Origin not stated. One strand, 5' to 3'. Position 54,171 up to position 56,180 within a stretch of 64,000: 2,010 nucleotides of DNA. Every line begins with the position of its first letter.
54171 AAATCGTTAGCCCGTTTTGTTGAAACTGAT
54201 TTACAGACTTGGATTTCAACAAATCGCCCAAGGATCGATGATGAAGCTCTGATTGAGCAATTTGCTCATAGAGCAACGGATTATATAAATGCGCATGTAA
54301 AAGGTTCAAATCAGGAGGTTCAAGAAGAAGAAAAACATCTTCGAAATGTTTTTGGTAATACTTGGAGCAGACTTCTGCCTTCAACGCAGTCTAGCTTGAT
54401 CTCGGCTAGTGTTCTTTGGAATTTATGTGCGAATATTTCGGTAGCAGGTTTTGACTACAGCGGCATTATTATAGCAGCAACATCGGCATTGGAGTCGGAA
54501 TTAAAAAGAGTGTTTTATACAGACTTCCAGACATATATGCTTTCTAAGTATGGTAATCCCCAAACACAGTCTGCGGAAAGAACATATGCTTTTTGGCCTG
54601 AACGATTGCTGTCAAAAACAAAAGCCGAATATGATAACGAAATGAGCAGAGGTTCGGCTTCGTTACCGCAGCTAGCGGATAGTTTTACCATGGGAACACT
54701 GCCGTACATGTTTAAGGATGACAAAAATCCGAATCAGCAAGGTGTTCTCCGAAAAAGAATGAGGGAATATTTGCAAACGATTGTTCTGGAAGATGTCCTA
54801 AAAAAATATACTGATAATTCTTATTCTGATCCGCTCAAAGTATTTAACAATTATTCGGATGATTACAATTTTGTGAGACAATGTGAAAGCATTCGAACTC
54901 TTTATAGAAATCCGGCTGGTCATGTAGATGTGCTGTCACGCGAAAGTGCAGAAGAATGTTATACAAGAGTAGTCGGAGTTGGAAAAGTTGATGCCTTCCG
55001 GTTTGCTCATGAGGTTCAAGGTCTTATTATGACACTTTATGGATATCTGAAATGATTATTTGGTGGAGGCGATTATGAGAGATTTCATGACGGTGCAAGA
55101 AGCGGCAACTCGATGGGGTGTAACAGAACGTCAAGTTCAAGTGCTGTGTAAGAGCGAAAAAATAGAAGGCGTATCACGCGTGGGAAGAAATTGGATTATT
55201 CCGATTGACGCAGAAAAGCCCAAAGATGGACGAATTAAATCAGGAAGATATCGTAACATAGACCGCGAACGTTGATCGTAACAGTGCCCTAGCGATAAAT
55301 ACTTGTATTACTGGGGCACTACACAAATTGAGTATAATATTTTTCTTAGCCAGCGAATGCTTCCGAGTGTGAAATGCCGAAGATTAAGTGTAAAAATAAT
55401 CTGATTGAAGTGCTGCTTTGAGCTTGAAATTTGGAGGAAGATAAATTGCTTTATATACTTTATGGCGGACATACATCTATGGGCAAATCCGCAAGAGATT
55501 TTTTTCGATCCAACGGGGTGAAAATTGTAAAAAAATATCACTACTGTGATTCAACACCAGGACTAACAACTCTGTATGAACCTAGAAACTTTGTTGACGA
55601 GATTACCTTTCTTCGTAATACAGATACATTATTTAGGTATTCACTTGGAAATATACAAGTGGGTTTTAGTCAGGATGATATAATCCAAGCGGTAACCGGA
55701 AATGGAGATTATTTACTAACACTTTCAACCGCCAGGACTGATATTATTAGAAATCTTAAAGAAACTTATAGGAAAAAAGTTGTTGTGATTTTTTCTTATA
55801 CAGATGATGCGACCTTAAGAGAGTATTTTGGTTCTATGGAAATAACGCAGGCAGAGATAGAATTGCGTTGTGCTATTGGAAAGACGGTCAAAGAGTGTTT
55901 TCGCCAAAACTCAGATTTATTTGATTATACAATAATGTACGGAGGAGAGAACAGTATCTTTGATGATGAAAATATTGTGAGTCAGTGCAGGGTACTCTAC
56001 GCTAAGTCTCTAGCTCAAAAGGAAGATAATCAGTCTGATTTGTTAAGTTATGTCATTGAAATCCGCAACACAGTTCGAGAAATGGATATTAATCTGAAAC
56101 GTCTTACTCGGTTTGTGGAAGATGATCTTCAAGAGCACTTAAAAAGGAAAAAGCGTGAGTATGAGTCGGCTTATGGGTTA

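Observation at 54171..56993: Paralogous ~300-aa C-terminal module shared by two otherwise unrelated proteins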

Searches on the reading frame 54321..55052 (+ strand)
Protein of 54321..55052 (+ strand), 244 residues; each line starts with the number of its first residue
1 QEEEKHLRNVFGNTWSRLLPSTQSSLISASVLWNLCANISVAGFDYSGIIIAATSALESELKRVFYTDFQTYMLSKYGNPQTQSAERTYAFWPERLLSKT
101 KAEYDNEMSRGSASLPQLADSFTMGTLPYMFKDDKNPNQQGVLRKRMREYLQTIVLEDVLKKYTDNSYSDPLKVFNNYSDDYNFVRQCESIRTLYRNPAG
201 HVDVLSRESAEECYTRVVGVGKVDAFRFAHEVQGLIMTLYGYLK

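Call 44: predict_structure(alignment_id=A3)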
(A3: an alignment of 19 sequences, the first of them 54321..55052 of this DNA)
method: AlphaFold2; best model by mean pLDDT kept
length: 244 residues; sequences in the alignment: 19
mean_pLDDT: 87.4   pTM: 0.85
mean pLDDT of the five models: 87.4, 87.1, 86.5, 86.4, 86.1
residues with pLDDT >= 90: 158; 70-90: 54; 50-70: 32; < 50: 0
segments of 3 or more residues with pLDDT < 50: none
pLDDT, mean of each block of 10 residues (from residue 1): 95 97 96 87 80 94 98 98 95 95 95 93 90 83 95 94 72 89 92 66 54 57 82 97 96
secondary structure, 60 per line:
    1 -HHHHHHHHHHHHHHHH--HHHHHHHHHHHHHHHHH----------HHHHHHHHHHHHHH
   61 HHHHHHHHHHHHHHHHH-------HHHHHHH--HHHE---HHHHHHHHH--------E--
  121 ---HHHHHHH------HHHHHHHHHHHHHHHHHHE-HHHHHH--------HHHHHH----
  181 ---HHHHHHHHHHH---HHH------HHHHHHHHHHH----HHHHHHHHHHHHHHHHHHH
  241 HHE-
elements in order: H2-17 H20-36 H47-77 H85-91 H101-109 H124-130 H137-154 H157-162 H171-176 H184-194 H207-217 H222-242
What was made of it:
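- On HEPN superfamily: The motif lies in the long helix H47-77 of the core model (call 44).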

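Call 47: fold_search(model_id=the predicted structure, library=pdb)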
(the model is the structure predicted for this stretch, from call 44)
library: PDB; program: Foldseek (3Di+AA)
matches with E <= 10: 409; with E <= 0.001: 0
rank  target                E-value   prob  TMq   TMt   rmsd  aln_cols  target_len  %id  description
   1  8ge5_R                2.4e-01  0.20  0.25  0.22  17.1       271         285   10  CryoEM structure of beta-2-adrenergic receptor in complex with nucleotide-free Gs heterotrimer (#6 of 20) (released 2024-03-06)
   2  8ge4_R                3.8e-01  0.16  0.27  0.24  16.9       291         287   11  CryoEM structure of beta-2-adrenergic receptor in complex with nucleotide-free Gs heterotrimer (#5 of 20) (released 2024-03-06)
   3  4gbr_A                3.8e-01  0.12  0.21  0.20  17.1       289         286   11  N-Terminal T4 Lysozyme Fusion Facilitates Crystallization of a G Protein Coupled Receptor (released 2012-10-24)
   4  8y7f_B                4.2e-01  0.11  0.18  0.13  21.2       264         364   12  Crystal structure of CARF domain-truncated Csx1-Crn2 from Marinitoga sp. (released 2024-07-17)
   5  7epd_B                4.7e-01  0.21  0.29  0.12  18.1       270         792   10  Cryo-EM structure of inactive mGlu2-7 heterodimer (released 2021-06-23)
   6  9l84_R                5.5e-01  0.15  0.27  0.24  16.1       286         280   14  Structure of beta1-AR-Gs complex bound to epinephrine and an allosteric modulator (released 2025-12-31)
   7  7xau_A                5.8e-01  0.16  0.28  0.26  16.4       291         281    8  Structure of somatostatin receptor 2 bound with octreotide. (released 2022-08-31)
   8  8ge7_R                5.8e-01  0.13  0.24  0.23  16.6       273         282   11  CryoEM structure of beta-2-adrenergic receptor in complex with nucleotide-free Gs heterotrimer (#8 of 20) (released 2024-03-06)
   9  8unu_R                6.7e-01  0.14  0.27  0.25  16.9       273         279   11  CryoEM structure of beta-2-adrenergic receptor in complex with GTP-bound Gs heterotrimer (Class J) (released 2024-03-06)
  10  6tyi_A                7.4e-01  0.05  0.13  0.14  22.8       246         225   10  ExbB-ExbD complex in MSP1E3D1 nanodisc (released 2019-10-16)
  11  7jg8_d                7.8e-01  0.06  0.14  0.09  18.3       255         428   14  Cryo-EM structure of bedaquiline-saturated Mycobacterium smegmatis ATP synthase rotational state 1 (backbone model) (released 2020-08-19)
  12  8uao_A                8.7e-01  0.16  0.28  0.30  13.8       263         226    8  DpHF18 filament (released 2024-04-10)
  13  8unz_R                8.7e-01  0.11  0.25  0.23  16.7       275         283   10  CryoEM structure of beta-2-adrenergic receptor in complex with GTP-bound Gs heterotrimer (Class O) (released 2024-03-06)
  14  9ddo_A                8.7e-01  0.04  0.13  0.14  22.5       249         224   12  E. coli TonB-ExbBD TonB bound to ExbB chain C (released 2025-07-09)
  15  5sv0_B                9.1e-01  0.05  0.14  0.14  24.1       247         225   12  Structure of the ExbB/ExbD complex from E. coli at pH 7.0 (released 2016-09-28)
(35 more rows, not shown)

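Call 80: fold_search(model_id=the predicted structure, library=viral)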
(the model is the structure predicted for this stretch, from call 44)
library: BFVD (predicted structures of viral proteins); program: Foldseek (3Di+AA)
matches with E <= 10: 203; with E <= 0.001: 0
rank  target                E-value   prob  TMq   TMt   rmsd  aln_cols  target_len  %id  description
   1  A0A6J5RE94            4.6e-01  0.05  0.13  0.12  22.7       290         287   14  Transposase IS116/IS110/IS902 family protein [uncultured Caudovirales phage]
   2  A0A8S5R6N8            5.3e-01  0.10  0.16  0.20  20.6       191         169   11  Uncharacterized protein [virus sp. ctah610]
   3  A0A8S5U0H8            5.9e-01  0.08  0.14  0.17  18.4       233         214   14  Minor capsid protein [Siphoviridae sp. ctNEy24]
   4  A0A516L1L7            6.2e-01  0.08  0.16  0.15  22.5       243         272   13  (no name in the UniProt tables at hand)
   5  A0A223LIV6            6.5e-01  0.06  0.16  0.13  23.4       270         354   11  Uncharacterized protein [Erwinia phage vB_EamM_Joad]
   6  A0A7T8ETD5            8.4e-01  0.07  0.16  0.15  18.3       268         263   10  (no name in the UniProt tables at hand)
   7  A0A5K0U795            1.1e+00  0.03  0.14  0.11  23.4       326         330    8  Uncharacterized protein [Yasminevirus sp. GU-2018]
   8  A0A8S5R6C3            1.3e+00  0.05  0.17  0.14  20.3       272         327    9  Uncharacterized protein [Myoviridae sp. ctaOv25]
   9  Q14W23                1.3e+00  0.03  0.14  0.09  24.9       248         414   15  ORF83 [Ranid herpesvirus 2]
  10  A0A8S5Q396            1.4e+00  0.66  0.46  0.33   5.1       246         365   12  RNaseLS-like protein [Siphoviridae sp. ctLNL10]
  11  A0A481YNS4            1.4e+00  0.18  0.32  0.32  12.1       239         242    8  Uncharacterized protein [Pithovirus LCDPAC01]
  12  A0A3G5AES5            1.4e+00  0.03  0.15  0.08  20.6       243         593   14  Uncharacterized protein [Satyrvirus sp.]
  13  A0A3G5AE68            1.4e+00  0.02  0.15  0.12  22.2       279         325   13  Uncharacterized protein [Hyperionvirus sp.]
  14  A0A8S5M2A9            1.5e+00  0.04  0.16  0.14  17.5       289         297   10  Uncharacterized protein [Siphoviridae sp. cttDR14]
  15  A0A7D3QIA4            1.6e+00  0.02  0.12  0.10  25.1       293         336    9  (no name in the UniProt tables at hand)
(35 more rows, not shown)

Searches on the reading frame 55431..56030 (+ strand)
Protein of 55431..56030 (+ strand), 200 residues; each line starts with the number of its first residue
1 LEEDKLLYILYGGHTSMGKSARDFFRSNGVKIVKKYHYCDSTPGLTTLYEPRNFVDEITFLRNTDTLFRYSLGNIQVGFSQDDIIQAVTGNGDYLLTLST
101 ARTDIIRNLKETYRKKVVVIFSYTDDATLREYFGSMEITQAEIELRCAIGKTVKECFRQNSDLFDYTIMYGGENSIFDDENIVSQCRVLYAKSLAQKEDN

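Call 55: search_solved_structures(query=window:55431-56030:+, max_evalue=10, show_alignments=2)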
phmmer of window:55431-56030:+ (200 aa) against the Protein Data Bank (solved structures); distinct sequences matched with E-value up to 10: 1.
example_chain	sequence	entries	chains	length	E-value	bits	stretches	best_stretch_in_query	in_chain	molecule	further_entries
4kt7_A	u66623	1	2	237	0.19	15.1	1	43-137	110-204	2-C-methyl-D-erythritol 4-phosphate cytidylyltransferase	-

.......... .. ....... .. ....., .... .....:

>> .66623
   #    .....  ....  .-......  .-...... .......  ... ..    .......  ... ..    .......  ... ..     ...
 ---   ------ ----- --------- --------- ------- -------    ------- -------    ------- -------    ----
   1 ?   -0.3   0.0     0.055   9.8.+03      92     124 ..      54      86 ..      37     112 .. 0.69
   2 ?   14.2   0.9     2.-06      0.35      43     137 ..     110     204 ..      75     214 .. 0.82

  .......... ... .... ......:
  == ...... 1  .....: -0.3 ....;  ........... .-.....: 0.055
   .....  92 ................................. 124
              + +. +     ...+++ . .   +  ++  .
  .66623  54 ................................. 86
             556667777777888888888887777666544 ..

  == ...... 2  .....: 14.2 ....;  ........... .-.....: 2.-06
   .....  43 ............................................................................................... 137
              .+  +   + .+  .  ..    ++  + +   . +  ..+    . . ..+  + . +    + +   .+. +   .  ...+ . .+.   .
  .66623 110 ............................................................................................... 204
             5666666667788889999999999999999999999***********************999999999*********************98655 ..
